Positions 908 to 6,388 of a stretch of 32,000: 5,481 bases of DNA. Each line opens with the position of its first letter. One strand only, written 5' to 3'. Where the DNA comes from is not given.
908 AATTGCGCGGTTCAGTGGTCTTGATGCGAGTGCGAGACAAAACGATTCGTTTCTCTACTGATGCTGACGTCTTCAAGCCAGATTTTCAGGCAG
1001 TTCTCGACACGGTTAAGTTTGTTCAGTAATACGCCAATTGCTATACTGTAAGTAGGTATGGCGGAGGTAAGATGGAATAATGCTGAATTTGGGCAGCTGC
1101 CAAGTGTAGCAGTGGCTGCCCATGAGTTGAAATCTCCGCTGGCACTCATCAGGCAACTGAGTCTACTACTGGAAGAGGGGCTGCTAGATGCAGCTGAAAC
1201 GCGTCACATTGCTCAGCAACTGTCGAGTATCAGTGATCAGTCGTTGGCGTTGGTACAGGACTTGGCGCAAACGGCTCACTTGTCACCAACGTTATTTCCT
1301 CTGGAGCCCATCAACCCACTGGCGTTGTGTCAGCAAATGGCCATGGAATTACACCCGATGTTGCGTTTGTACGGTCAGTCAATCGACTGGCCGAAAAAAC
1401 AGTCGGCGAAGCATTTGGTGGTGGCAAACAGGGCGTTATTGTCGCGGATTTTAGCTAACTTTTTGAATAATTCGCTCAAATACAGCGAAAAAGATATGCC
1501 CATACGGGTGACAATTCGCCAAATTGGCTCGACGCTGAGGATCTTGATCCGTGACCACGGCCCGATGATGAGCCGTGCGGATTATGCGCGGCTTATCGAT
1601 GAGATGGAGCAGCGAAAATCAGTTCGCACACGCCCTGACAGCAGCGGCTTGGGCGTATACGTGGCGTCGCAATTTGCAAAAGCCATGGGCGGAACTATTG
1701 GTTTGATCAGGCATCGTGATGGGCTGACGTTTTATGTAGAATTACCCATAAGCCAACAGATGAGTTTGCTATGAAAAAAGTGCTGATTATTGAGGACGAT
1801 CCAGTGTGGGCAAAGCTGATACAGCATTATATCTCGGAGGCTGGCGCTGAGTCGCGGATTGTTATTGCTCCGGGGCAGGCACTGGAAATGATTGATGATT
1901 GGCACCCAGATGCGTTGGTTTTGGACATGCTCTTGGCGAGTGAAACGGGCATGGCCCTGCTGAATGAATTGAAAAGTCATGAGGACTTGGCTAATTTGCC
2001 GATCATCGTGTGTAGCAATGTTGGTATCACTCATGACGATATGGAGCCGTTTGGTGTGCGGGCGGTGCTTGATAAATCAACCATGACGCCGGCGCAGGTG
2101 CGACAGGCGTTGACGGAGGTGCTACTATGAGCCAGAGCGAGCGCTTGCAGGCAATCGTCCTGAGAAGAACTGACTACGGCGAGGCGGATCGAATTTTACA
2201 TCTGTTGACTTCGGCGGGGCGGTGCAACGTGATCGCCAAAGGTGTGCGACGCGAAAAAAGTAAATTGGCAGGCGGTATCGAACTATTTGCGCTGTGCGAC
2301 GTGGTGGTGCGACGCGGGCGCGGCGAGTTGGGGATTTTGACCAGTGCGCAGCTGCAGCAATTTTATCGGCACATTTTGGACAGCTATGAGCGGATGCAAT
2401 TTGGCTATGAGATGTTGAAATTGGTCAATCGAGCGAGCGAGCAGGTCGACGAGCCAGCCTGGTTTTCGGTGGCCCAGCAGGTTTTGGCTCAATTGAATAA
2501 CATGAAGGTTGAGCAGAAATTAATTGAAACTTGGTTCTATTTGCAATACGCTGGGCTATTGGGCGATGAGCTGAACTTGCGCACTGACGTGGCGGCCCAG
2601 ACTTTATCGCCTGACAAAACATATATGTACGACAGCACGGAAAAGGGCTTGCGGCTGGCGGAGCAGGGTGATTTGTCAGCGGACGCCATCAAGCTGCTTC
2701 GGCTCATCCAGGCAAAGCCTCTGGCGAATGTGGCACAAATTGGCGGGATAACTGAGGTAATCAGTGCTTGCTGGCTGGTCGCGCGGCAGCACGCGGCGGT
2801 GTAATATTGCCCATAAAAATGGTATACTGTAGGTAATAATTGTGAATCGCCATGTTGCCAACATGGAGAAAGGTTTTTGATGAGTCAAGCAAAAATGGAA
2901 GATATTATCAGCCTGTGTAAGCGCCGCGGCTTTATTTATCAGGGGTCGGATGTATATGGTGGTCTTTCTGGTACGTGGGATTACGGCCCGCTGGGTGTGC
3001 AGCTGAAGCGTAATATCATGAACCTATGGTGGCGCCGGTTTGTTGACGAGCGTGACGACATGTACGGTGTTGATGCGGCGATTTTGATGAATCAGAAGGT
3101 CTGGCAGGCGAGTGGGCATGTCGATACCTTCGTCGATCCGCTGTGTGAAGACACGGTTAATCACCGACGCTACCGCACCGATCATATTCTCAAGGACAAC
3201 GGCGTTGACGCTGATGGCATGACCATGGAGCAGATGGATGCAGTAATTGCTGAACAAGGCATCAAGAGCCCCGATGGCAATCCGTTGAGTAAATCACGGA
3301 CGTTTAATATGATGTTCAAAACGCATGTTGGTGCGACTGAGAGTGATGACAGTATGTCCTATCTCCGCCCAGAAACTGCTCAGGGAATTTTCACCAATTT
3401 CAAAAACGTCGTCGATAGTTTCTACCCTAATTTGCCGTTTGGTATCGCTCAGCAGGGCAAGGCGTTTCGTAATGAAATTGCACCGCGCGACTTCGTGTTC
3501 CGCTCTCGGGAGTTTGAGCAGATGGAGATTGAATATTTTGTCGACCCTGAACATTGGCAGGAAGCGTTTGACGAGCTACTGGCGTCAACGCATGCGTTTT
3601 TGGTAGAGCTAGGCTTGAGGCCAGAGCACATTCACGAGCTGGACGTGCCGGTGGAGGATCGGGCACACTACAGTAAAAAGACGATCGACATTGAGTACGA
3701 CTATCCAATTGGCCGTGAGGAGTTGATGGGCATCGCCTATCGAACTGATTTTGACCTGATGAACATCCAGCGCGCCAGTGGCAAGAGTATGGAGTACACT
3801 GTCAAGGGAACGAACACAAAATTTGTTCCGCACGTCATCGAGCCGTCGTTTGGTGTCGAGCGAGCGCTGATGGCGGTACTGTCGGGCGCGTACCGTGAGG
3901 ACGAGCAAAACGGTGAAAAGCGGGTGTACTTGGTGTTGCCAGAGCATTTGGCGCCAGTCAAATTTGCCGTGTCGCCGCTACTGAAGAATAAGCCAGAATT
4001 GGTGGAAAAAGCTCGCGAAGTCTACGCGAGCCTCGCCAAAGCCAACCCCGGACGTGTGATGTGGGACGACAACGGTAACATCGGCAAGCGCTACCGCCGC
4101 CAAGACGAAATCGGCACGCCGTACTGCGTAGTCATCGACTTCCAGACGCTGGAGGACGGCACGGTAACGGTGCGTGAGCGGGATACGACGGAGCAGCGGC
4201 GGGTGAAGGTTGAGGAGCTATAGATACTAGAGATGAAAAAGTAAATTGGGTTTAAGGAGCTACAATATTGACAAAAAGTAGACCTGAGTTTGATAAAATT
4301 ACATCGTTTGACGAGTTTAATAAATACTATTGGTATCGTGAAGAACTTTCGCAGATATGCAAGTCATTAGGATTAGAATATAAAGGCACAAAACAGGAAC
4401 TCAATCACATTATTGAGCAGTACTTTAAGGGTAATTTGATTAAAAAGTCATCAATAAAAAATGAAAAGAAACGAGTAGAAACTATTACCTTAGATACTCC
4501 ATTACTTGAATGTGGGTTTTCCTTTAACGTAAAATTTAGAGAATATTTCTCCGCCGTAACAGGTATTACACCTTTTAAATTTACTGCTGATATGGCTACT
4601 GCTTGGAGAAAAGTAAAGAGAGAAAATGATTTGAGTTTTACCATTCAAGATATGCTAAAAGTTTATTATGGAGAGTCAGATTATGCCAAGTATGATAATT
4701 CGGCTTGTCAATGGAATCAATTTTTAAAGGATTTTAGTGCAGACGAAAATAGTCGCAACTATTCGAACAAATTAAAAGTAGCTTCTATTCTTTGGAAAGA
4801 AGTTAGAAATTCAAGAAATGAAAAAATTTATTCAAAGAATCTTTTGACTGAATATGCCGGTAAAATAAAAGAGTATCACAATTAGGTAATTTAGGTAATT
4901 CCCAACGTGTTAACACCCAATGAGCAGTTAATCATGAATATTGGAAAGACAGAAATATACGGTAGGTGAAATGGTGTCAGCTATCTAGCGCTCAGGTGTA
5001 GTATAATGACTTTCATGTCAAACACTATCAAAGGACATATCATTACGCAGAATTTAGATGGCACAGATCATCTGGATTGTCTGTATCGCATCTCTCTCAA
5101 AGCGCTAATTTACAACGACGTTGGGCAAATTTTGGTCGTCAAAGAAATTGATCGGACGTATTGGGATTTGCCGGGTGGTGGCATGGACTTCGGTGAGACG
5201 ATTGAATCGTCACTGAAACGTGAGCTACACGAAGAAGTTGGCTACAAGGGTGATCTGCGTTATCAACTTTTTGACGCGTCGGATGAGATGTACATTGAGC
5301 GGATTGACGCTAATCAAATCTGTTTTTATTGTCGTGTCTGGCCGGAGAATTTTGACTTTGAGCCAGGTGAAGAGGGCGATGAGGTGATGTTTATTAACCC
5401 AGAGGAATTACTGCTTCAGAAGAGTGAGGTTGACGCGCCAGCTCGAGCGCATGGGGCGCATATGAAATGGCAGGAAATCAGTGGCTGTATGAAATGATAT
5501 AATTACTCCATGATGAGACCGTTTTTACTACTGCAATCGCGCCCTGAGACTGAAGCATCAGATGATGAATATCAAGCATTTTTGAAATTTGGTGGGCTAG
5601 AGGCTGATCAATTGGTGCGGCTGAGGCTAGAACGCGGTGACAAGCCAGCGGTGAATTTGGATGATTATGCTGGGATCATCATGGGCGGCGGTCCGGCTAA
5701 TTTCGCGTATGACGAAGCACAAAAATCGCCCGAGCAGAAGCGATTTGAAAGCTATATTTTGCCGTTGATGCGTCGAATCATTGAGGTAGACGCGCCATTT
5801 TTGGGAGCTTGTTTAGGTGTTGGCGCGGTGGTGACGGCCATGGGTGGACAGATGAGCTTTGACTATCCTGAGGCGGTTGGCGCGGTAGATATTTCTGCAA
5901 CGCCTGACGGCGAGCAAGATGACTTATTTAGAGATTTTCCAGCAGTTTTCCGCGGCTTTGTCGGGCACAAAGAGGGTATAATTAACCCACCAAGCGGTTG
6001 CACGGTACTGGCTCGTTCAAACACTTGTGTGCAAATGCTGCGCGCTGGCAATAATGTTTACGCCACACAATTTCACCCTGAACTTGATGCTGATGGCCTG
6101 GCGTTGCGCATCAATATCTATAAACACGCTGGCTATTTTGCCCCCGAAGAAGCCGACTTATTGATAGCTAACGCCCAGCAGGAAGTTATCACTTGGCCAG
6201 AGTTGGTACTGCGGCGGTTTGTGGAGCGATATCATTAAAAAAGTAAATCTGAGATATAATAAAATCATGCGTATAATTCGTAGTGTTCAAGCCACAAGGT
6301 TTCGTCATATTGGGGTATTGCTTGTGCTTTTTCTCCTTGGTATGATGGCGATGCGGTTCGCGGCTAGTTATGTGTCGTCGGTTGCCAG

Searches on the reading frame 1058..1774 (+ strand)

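Call 39: search_protein_families(library=pfam, proteins=[window:1058-1774:+], max_evalue=0.1)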
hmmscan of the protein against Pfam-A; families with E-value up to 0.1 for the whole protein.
window:1058-1774:+ (238 aa): 3 families
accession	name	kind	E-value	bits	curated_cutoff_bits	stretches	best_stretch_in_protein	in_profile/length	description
PF02518.31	HATPase_c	-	8.9e-16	58.8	26.4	1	125-232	3-110/111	Histidine kinase-, DNA gyrase B-, and HSP90-like ATPase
PF00512.31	HisKA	-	0.0002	21.8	26.9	1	17-71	6-59/66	His Kinase A (phospho-acceptor) domain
PF13581.12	HATPase_c_2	-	0.015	15.7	27.4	1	137-208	41-110/127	Histidine kinase-like ATPase domain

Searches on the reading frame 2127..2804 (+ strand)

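Call 39: search_protein_families(library=pfam, proteins=[window:2127-2804:+], max_evalue=0.1)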
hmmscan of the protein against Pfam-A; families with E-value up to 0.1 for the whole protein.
window:2127-2804:+ (225 aa): 4 families
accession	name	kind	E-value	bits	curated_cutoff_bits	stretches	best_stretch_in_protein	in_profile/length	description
PF11967.14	RecO_N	-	2.9e-18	66.1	27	1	4-78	3-78/80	Recombination protein O N terminal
PF02565.21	RecO_C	-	9.9e-06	25.8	22.1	1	87-212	4-134/157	Recombination protein O C terminal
PF21913.1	ORC6_2nd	-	0.046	14.7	27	1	74-135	13-69/87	ORC6 second cyclin-like domain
PF00874.25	PRD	-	0.064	14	23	1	72-125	17-69/90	PRD domain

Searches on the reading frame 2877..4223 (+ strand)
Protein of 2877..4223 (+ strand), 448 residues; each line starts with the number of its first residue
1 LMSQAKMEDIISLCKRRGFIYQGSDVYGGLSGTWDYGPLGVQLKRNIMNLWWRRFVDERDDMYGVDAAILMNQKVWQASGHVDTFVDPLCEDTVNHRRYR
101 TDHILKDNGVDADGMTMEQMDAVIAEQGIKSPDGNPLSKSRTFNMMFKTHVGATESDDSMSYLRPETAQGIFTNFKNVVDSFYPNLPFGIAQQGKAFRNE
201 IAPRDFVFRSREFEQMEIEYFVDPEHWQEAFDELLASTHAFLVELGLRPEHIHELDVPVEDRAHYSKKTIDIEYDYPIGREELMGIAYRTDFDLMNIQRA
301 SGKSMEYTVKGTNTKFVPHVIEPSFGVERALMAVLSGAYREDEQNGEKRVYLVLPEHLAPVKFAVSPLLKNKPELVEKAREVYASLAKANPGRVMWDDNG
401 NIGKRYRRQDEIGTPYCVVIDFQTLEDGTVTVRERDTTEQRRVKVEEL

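Call 39: search_protein_families(library=pfam, proteins=[window:2877-4223:+], max_evalue=0.1)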
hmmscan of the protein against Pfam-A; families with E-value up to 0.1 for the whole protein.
window:2877-4223:+ (448 aa): 2 families
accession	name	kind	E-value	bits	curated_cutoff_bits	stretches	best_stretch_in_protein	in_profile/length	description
PF03129.25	HGTP_anticodon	-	1.1e-22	80.4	21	1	363-448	2-87/94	Anticodon binding domain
PF00587.30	tRNA-synt_2b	-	6.7e-14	52.8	29.3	1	158-336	8-177/179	tRNA synthetase class II core domain (G, H, P, S and T)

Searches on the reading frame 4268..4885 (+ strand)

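Call 39: search_protein_families(library=pfam, proteins=[window:4268-4885:+], max_evalue=0.1)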
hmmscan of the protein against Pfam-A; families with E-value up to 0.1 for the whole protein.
window:4268-4885:+ (205 aa): 2 families
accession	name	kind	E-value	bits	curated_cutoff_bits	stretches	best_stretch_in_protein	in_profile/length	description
PF18953.6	SAP_new25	-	8.1e-21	73.8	26.3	1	15-64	1-50/51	SAP domain-containing new25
PF02037.33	SAP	-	0.0078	16.3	23.9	1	25-45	8-28/37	SAP domain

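Call 40: search_protein_families(library=padloc, proteins=[window:4268-4885:+], max_evalue=0.1)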
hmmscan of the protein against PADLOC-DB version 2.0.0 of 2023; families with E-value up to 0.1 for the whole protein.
window:4268-4885:+ (205 aa): 0 families

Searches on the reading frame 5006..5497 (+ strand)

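Call 39: search_protein_families(library=pfam, proteins=[window:5006-5497:+], max_evalue=0.1)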
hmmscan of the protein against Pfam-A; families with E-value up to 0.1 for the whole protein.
window:5006-5497:+ (163 aa): 2 families
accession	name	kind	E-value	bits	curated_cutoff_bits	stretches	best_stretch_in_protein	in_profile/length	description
PF00293.34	NUDIX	-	4.8e-14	52.9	21.1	1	28-140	3-124/134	NUDIX domain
PF22327.2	Nudt16-like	-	0.033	14.6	27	1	55-82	37-65/161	U8 snoRNA-decapping enzyme-like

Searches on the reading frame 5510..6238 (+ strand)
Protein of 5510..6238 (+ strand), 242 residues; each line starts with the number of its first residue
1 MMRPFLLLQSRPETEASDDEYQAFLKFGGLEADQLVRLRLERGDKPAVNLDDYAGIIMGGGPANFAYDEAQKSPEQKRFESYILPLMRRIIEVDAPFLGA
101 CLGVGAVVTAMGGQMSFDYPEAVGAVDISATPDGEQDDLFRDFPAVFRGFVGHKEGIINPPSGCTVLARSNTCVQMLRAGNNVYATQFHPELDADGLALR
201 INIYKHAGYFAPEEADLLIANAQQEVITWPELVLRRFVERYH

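Call 39: search_protein_families(library=pfam, proteins=[window:5510-6238:+], max_evalue=0.1)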
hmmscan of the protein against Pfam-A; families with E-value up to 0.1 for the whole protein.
window:5510-6238:+ (242 aa): 2 families
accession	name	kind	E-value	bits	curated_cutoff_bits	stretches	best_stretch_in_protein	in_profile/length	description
PF00117.34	GATase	-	1.1e-13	51.7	22.8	1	46-192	32-173/190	Glutamine amidotransferase class-I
PF07722.19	Peptidase_C26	-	1.4e-06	28.7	20.5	1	51-131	57-142/219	Peptidase C26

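Call 40: search_protein_families(library=padloc, proteins=[window:5510-6238:+], max_evalue=0.1)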
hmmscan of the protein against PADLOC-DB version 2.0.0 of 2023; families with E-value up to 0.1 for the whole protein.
window:5510-6238:+ (242 aa): 0 families
